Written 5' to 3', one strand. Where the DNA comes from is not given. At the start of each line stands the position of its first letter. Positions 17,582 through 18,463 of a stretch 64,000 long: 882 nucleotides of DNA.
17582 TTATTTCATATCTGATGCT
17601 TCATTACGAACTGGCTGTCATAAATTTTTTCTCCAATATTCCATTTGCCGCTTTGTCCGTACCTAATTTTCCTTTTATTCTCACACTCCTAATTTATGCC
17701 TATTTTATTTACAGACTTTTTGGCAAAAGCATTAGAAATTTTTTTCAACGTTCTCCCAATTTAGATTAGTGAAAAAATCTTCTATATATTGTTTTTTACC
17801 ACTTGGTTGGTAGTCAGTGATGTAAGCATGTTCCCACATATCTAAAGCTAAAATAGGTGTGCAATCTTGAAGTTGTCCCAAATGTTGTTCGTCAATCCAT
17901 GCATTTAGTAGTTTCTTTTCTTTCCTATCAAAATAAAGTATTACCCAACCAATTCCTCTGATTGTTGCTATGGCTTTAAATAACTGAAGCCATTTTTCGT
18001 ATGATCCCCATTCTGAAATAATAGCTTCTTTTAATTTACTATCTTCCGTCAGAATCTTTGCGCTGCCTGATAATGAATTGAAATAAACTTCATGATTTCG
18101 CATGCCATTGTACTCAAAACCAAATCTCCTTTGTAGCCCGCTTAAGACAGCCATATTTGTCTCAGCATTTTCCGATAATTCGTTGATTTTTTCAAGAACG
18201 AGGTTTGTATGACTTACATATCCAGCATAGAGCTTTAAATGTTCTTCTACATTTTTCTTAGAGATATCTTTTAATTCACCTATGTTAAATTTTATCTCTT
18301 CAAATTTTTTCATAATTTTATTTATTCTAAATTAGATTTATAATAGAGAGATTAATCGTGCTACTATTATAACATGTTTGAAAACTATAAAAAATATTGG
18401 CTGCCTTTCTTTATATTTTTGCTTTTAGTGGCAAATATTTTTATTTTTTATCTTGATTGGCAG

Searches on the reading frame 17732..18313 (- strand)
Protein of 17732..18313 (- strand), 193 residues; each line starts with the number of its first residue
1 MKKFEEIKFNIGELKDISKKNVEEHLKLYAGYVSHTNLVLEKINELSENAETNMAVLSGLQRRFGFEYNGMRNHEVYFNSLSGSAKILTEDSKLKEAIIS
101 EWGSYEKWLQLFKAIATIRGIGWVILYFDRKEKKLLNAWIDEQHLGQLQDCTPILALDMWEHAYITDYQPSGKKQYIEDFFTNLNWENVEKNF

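Call 21: search_protein_families(library=pfam, proteins=[window:17732-18313:-], max_evalue=0.01)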
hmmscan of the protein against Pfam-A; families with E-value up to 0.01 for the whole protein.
window:17732-18313:- (193 aa): 2 families
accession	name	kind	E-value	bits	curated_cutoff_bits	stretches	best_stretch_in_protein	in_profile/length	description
PF02777.23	Sod_Fe_C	-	1.3e-24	86.7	20.9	1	92-192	3-102/102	Iron/manganese superoxide dismutases, C-terminal domain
PF00081.27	Sod_Fe_N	-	1.5e-05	25.8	27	1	17-82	18-82/82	Iron/manganese superoxide dismutases, alpha-hairpin domain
